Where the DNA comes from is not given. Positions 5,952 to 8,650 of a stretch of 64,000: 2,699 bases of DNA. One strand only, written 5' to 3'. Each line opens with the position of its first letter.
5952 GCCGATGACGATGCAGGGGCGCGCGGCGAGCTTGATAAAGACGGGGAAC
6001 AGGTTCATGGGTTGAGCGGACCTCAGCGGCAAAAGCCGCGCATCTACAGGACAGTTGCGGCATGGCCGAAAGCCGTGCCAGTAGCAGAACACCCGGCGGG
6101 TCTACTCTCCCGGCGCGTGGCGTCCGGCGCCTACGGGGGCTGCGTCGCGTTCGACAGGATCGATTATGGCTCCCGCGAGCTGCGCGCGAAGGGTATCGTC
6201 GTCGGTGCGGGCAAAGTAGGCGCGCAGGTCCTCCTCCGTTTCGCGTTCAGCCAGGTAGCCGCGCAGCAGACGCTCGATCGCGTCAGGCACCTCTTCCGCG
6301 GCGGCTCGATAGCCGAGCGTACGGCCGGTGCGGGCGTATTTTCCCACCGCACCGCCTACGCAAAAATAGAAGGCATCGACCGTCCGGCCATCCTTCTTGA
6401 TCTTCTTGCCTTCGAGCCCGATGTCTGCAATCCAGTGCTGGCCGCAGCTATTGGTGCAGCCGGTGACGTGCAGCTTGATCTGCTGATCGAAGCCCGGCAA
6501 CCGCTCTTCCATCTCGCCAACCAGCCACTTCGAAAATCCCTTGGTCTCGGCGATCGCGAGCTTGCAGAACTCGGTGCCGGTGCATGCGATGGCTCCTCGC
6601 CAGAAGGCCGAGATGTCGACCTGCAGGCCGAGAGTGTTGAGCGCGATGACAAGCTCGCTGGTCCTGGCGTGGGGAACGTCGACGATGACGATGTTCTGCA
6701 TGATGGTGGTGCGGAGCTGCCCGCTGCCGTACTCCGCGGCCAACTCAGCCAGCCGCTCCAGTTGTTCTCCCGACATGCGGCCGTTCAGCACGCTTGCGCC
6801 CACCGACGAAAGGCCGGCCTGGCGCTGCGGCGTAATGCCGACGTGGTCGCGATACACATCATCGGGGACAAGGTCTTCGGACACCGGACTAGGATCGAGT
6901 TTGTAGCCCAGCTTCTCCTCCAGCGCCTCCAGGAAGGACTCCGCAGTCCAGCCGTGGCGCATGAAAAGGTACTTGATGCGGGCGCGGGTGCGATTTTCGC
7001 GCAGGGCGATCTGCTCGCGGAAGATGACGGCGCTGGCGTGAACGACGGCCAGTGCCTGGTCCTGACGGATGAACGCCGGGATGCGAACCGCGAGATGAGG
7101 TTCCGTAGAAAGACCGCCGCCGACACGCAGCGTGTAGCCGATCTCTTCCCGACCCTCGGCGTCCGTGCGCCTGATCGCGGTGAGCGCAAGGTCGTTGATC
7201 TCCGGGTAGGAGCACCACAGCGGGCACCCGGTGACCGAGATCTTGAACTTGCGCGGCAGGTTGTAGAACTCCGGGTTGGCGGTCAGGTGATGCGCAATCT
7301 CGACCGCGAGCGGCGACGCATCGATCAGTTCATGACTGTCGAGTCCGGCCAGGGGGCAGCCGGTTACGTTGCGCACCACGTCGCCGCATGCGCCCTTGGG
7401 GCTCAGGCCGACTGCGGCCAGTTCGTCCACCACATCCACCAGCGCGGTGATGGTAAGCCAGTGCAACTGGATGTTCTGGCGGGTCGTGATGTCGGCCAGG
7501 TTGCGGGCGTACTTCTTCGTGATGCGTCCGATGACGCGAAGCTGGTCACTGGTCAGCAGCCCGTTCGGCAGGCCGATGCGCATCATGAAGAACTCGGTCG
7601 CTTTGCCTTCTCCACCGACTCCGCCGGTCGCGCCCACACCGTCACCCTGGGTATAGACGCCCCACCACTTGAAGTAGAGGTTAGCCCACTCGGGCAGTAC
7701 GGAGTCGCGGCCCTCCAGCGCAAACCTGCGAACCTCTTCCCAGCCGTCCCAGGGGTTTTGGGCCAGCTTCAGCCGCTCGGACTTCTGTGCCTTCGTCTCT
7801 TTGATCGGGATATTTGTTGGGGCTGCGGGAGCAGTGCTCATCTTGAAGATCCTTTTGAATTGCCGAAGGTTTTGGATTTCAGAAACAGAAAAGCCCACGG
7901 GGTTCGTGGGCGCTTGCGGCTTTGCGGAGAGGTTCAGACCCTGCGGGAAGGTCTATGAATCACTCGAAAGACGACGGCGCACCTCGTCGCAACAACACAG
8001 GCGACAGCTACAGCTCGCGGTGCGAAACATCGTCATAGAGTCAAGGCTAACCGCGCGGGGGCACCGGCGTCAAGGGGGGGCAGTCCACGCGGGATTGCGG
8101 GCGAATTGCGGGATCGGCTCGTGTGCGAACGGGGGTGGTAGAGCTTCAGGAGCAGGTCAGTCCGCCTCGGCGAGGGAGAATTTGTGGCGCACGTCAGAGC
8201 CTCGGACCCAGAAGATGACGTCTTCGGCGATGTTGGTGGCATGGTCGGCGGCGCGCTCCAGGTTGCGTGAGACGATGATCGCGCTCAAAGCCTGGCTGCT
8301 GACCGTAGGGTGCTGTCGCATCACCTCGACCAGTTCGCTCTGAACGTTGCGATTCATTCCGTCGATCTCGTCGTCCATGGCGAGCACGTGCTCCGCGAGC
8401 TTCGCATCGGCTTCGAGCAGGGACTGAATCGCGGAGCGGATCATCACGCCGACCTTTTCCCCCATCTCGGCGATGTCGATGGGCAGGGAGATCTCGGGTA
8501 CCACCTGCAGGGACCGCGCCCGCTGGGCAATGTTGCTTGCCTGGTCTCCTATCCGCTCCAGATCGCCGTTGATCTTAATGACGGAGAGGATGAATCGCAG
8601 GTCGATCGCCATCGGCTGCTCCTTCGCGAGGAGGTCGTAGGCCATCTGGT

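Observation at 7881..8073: Leaderless poly-Cys leader peptide plus terminator: candidate cysteine-sensing attenuator of the sulfite reductase/siroheme operon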

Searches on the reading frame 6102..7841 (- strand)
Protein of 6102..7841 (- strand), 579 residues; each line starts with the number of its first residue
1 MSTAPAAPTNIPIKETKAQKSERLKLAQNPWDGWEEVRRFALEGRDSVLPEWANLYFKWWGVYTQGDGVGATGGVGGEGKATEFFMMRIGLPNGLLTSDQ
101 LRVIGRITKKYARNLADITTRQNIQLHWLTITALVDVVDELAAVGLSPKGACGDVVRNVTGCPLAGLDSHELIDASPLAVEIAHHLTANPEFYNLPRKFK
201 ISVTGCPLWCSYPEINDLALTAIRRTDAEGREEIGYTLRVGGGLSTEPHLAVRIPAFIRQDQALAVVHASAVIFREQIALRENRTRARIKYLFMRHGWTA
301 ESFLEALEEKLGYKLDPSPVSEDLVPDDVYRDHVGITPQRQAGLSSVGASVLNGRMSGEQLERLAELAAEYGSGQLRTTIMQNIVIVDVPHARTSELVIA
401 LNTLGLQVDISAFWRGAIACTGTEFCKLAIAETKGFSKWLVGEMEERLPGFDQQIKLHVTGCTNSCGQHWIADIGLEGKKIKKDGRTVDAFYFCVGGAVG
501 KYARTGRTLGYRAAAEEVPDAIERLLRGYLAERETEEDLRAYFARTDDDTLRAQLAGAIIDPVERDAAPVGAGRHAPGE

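Call 6: search_protein_families(library=pfam, proteins=[window:6102-7841:-])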
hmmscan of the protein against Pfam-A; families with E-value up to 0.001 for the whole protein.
window:6102-7841:- (579 aa): 2 families
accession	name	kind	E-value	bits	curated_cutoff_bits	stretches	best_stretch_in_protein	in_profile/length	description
PF01077.27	NIR_SIR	-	3e-48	163.7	27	2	152-314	1-157/158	Nitrite and sulphite reductase 4Fe-4S domain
PF03460.22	NIR_SIR_ferr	-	8.6e-37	125.2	24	2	82-144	7-69/69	Nitrite/Sulfite reductase ferredoxin-like half domain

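Call 8: find_related_loci(query=window:6102-7841:-, collection=genome_contigs, flank=3000)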
Query window:6102-7841:- (579 aa) in genome_contigs; peptide patterns used: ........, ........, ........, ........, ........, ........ (x = any residue, [..] = any of these).
600 stretches matched a pattern (row limit reached: there are more); 587 encode a relative of the query (tblastn E <= 1e-3); the best 80 are kept; 80 distinct loci.
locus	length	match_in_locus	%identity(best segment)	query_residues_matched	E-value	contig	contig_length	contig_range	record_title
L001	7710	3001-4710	78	2-575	0e+0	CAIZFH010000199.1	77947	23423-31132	MAG: uncultured Granulicella sp. isolate AlinenLipids_bin-5984 genome assembly, contig: bin-5984:199/319, whole genome s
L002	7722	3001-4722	77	1-579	0e+0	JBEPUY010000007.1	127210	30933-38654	MAG: Granulicella sp. isolate 22E.metabat2_refined.034_sub NODE_109_length_127210_cov_14.260768, whole genome shotgun se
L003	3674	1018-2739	76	6-571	0e+0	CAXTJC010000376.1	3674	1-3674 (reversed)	MAG TPA_asm: uncultured Acidobacteriaceae bacterium isolate public_SRR11456919_metawrap_bin.14 genome assembly, contig:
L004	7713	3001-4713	75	1-576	0e+0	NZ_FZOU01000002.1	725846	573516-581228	Granulicella rosea strain DSM 18704, whole genome shotgun sequence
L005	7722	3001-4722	74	1-576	0e+0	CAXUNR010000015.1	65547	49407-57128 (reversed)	MAG TPA_asm: uncultured Acidobacteriaceae bacterium isolate public_SRR14722118_metawrap_bin.1 genome assembly, contig: p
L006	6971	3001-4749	72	2-579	0e+0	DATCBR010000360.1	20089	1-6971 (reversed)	MAG TPA_asm: Acidobacteriaceae bacterium isolate SMAG_U7678 k141_259067, whole genome shotgun sequence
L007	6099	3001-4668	77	13-569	0e+0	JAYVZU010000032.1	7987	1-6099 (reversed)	MAG: Rhodanobacteraceae bacterium isolate GL91_UP_concoct_143 GL91_UP_concoct_143_31, whole genome shotgun sequence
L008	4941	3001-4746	73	1-577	0e+0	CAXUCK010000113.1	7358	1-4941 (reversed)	MAG TPA_asm: uncultured Acidobacteriaceae bacterium isolate public_SRR14722165_metawrap_bin.4 genome assembly, contig: p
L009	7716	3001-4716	84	7-579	0e+0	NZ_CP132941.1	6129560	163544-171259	Tunturiibacter psychrotolerans strain X4BP1 chromosome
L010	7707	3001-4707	72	2-576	0e+0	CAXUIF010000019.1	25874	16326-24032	MAG TPA_asm: uncultured Acidobacteriaceae bacterium isolate public_SRR14722090_metawrap_bin.3 genome assembly, contig: p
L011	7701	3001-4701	72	7-577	0e+0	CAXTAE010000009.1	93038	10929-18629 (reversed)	MAG TPA_asm: uncultured Acidobacteriaceae bacterium isolate private_T1889_metawrap_bin.1 genome assembly, contig: privat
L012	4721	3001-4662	70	13-569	0e+0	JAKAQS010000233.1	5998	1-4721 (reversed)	MAG: Acidobacteria bacterium isolate YF2.bin87 NODE_15449_length_5998_cov_3.645205, whole genome shotgun sequence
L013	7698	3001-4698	70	1-569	0e+0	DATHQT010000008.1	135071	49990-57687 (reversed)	MAG TPA_asm: Acidobacteriaceae bacterium isolate SMAG_U12746 k141_991429, whole genome shotgun sequence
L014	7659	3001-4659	71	14-569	0e+0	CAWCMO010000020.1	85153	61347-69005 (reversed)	MAG: uncultured Acidobacteriaceae bacterium isolate MFD04540.bin.2.48 genome assembly, contig: contig_54721, whole genom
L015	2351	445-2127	70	2-569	0e+0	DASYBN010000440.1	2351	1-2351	MAG TPA_asm: Acidobacteriaceae bacterium isolate SMAG_U4908 k141_173607, whole genome shotgun sequence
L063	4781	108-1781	65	8-571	0e+0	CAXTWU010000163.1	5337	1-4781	MAG TPA_asm: uncultured Acidobacteriaceae bacterium isolate public_SRR14722095_metawrap_bin.1 genome assembly, contig: p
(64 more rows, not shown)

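Call 38: find_related_loci(query=window:6102-7841:-, collection=metagenome_contigs, flank=1500)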
Query window:6102-7841:- (579 aa) in metagenome_contigs; peptide patterns used: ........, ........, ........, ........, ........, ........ (x = any residue, [..] = any of these).
600 stretches matched a pattern (row limit reached: there are more); 580 encode a relative of the query (tblastn E <= 1e-3); the best 80 are kept; 80 distinct loci.
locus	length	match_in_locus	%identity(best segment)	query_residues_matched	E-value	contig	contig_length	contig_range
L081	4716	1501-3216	84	7-579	0e+0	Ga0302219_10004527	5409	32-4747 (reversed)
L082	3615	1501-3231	83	3-579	0e+0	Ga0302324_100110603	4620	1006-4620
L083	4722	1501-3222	80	1-579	0e+0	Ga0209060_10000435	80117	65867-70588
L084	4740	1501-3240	81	5-579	0e+0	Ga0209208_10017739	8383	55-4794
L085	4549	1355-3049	78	14-579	0e+0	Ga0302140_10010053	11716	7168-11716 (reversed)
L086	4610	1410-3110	78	1-575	0e+0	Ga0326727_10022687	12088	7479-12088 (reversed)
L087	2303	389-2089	77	14-579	0e+0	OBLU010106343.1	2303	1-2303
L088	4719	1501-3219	84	3-579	0e+0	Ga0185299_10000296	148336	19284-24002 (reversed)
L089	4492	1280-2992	77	8-579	0e+0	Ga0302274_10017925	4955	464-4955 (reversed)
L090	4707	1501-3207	76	1-575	0e+0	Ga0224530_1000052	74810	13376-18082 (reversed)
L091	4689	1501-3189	77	8-575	0e+0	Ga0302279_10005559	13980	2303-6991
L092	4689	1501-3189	77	8-575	0e+0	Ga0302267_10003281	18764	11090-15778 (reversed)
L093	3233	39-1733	79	14-579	0e+0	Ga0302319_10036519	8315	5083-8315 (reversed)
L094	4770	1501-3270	75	1-576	0e+0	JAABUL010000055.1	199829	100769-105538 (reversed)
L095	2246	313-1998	76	13-575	0e+0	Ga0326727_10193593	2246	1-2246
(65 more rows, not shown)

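Call 49: find_homologous_proteins(query=window:6102-7841:-, max_evalue=1e-40)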
Query window:6102-7841:- (579 aa): 8000 proteins with E <= 1e-40 among 8000 candidates; the best 120 are listed.
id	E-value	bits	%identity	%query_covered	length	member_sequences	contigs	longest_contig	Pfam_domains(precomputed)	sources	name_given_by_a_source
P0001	0.0e+0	1201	90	98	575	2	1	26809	PF01077.28,PF03460.23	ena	-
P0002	0.0e+0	1195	88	100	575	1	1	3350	PF01077.28,PF03460.23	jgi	jgi:sulfite reductase (ferredoxin)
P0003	0.0e+0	1182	88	99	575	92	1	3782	PF01077.28,PF03460.23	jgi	jgi:sulfite reductase (ferredoxin)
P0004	0.0e+0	1177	89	99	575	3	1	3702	PF01077.28,PF03460.23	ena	-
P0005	0.0e+0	1171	87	99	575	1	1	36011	PF01077.28,PF03460.23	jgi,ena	-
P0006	0.0e+0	1170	87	99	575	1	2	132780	PF01077.28,PF03460.23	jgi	jgi:sulfite reductase (ferredoxin)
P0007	0.0e+0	1167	87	100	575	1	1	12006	PF01077.28,PF03460.23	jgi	jgi:sulfite reductase (ferredoxin)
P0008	0.0e+0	1164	85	100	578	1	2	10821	PF01077.28,PF03460.23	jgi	jgi:sulfite reductase (ferredoxin)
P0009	0.0e+0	1161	85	100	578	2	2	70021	PF01077.28,PF03460.23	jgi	jgi:sulfite reductase (ferredoxin)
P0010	0.0e+0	1159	84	100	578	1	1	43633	PF01077.28,PF03460.23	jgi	jgi:sulfite reductase (ferredoxin)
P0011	0.0e+0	1157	85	100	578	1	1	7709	PF01077.28,PF03460.23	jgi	jgi:sulfite reductase (ferredoxin)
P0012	0.0e+0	1154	84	100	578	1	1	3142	PF01077.28,PF03460.23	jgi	jgi:sulfite reductase (ferredoxin)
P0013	0.0e+0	1151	85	100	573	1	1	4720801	PF01077.28,PF03460.23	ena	-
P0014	0.0e+0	1147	85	100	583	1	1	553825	PF01077.28,PF03460.23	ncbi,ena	-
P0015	0.0e+0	1145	85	99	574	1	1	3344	PF01077.28,PF03460.23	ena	-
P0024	0.0e+0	1138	85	100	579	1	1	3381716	PF01077.28,PF03460.23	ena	-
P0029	0.0e+0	1136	85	99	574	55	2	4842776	PF01077.28,PF03460.23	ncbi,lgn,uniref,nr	ncbi:nitrite/sulfite reductase [Tunturibacter empetritectus]|uniref:Sulfite reductase (Ferredoxin) n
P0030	0.0e+0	1136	83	100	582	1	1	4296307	PF01077.28,PF03460.23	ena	-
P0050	0.0e+0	1128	85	98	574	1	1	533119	PF01077.28,PF03460.23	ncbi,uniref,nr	ncbi:precorrin-3B synthase [Granulicella sp. S190]|uniref:precorrin-3B synthase n=1 Tax=Granulicella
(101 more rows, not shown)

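Call 50: find_encoding_contigs(protein=P0001, flank=700, max_places=1)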
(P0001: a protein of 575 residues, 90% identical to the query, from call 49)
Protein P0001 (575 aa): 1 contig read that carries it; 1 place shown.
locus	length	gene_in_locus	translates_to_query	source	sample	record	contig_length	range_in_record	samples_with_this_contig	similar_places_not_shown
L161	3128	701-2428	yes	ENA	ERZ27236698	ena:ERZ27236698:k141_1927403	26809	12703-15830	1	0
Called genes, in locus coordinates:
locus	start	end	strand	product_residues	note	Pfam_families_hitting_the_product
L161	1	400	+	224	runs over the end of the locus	PF01895:PhoU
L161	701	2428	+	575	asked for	PF03460:NIR_SIR_ferr, PF01077:NIR_SIR, PF03460:NIR_SIR_ferr, PF01077:NIR_SIR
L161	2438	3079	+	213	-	PF13241:NAD_binding_7, PF14824:Sirohm_synth_M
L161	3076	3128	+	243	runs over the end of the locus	PF00590:TP_methylase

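Call 51: find_encoding_contigs(protein=P0004, flank=700, max_places=1)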
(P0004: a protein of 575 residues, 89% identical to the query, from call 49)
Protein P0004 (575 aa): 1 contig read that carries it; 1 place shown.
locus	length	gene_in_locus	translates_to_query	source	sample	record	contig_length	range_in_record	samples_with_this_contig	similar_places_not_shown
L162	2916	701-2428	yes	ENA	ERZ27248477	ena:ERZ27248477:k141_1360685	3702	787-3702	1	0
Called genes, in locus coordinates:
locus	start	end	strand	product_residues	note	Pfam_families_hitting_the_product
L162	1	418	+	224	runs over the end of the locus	PF01895:PhoU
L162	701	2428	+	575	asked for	PF03460:NIR_SIR_ferr, PF01077:NIR_SIR, PF03460:NIR_SIR_ferr, PF01077:NIR_SIR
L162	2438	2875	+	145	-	PF13241:NAD_binding_7, PF14824:Sirohm_synth_M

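Call 52: find_encoding_contigs(protein=P0005, flank=700, max_places=1)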
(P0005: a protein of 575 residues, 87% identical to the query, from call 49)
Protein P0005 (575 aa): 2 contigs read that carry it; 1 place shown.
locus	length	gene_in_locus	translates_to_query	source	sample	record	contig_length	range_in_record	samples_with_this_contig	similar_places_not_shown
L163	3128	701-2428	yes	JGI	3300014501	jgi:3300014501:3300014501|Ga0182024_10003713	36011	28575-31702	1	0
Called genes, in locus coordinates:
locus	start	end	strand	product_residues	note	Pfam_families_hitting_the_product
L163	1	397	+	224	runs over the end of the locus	PF01895:PhoU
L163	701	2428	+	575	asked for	PF03460:NIR_SIR_ferr, PF01077:NIR_SIR, PF03460:NIR_SIR_ferr, PF01077:NIR_SIR (weak)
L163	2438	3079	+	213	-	PF13241:NAD_binding_7, PF14824:Sirohm_synth_M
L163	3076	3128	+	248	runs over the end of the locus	PF00590:TP_methylase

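Call 53: find_encoding_contigs(protein=P0009, flank=700, max_places=1)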
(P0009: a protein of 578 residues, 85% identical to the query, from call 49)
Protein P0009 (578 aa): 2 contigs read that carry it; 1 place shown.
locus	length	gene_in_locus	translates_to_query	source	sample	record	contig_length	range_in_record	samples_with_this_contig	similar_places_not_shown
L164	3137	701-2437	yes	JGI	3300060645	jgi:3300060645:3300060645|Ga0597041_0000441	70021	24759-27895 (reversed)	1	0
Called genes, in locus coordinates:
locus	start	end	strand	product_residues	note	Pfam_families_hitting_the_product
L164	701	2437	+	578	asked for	PF03460:NIR_SIR_ferr, PF01077:NIR_SIR, PF03460:NIR_SIR_ferr, PF01077:NIR_SIR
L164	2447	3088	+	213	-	PF13241:NAD_binding_7, PF14824:Sirohm_synth_M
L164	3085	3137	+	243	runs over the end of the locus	PF00590:TP_methylase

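Call 54: find_encoding_contigs(protein=P0013, flank=700, max_places=1)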
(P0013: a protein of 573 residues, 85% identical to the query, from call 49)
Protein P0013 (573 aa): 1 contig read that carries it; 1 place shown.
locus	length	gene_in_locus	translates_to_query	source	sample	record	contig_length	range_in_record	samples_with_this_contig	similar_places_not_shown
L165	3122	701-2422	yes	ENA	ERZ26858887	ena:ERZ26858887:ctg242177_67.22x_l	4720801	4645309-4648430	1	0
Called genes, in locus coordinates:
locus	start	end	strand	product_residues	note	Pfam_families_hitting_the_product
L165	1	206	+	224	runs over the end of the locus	PF01895:PhoU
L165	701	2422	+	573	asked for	PF03460:NIR_SIR_ferr, PF01077:NIR_SIR, PF03460:NIR_SIR_ferr, PF01077:NIR_SIR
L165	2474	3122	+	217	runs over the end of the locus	PF13241:NAD_binding_7, PF14824:Sirohm_synth_M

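Call 55: find_encoding_contigs(protein=P0014, flank=700, max_places=1)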
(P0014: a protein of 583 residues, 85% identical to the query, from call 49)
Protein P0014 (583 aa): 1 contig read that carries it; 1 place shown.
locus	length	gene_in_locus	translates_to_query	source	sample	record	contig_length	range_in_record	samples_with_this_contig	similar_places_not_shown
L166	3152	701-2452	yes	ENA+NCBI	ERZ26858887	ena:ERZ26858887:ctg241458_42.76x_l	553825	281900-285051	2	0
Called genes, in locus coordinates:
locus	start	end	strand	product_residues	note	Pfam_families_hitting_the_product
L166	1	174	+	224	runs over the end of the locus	PF01895:PhoU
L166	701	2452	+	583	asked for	PF03460:NIR_SIR_ferr, PF01077:NIR_SIR, PF03460:NIR_SIR_ferr, PF01077:NIR_SIR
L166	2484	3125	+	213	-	PF13241:NAD_binding_7, PF14824:Sirohm_synth_M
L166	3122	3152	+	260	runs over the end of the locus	PF00590:TP_methylase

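Call 56: find_encoding_contigs(protein=P0024, flank=700, max_places=1)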
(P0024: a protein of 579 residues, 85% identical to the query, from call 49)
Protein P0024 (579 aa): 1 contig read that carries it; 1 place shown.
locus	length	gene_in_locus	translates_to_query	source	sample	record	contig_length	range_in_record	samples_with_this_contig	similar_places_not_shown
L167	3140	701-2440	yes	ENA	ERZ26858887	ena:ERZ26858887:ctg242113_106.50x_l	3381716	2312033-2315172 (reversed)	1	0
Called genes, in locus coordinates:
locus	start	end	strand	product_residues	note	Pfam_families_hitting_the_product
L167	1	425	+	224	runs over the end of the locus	PF01895:PhoU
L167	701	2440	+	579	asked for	PF03460:NIR_SIR_ferr, PF01077:NIR_SIR, PF03460:NIR_SIR_ferr, PF01077:NIR_SIR (weak)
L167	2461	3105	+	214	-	PF13241:NAD_binding_7, PF14824:Sirohm_synth_M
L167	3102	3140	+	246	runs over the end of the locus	PF00590:TP_methylase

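Call 57: find_encoding_contigs(protein=P0030, flank=700, max_places=1)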
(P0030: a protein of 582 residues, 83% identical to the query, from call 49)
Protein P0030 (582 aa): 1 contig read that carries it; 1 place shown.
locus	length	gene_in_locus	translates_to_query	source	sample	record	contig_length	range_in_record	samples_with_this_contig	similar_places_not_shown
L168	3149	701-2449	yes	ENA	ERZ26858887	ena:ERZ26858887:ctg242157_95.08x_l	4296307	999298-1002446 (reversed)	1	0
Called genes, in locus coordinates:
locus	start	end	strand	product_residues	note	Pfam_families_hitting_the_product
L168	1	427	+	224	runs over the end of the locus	PF01895:PhoU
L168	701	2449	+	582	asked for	PF03460:NIR_SIR_ferr, PF01077:NIR_SIR, PF03460:NIR_SIR_ferr, PF01077:NIR_SIR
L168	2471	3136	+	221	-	PF13241:NAD_binding_7, PF14824:Sirohm_synth_M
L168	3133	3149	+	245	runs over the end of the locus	PF00590:TP_methylase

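Call 58: find_encoding_contigs(protein=P0050, flank=700, max_places=1)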
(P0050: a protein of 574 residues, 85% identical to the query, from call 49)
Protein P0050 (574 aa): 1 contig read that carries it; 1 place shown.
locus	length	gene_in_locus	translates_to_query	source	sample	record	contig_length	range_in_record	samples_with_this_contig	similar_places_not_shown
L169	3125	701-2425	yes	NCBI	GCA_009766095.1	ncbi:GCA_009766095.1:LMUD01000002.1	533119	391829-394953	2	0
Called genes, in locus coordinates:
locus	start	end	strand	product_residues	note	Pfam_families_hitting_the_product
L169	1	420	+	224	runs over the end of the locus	PF01895:PhoU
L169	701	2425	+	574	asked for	PF03460:NIR_SIR_ferr, PF01077:NIR_SIR, PF03460:NIR_SIR_ferr, PF01077:NIR_SIR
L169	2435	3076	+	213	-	PF13241:NAD_binding_7, PF14824:Sirohm_synth_M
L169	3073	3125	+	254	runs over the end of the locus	PF00590:TP_methylase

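Call 59: find_encoding_contigs(protein=P0029, flank=700, max_places=1)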
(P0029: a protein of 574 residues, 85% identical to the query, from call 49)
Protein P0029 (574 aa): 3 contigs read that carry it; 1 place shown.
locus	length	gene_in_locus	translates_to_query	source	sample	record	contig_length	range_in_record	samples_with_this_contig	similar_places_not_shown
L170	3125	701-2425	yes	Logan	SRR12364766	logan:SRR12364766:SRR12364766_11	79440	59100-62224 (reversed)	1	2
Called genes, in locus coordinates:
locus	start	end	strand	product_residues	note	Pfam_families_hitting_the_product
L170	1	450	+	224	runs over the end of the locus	PF01895:PhoU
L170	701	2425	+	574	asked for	PF03460:NIR_SIR_ferr, PF01077:NIR_SIR, PF03460:NIR_SIR_ferr, PF01077:NIR_SIR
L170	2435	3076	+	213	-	PF13241:NAD_binding_7, PF14824:Sirohm_synth_M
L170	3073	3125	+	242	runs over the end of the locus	PF00590:TP_methylase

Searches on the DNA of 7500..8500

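Call 4: search_rna_families(source=window, start=7500, end=8500, threshold=evalue, max_evalue=1)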
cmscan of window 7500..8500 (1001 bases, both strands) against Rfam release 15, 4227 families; matches with E-value up to 1: 0.
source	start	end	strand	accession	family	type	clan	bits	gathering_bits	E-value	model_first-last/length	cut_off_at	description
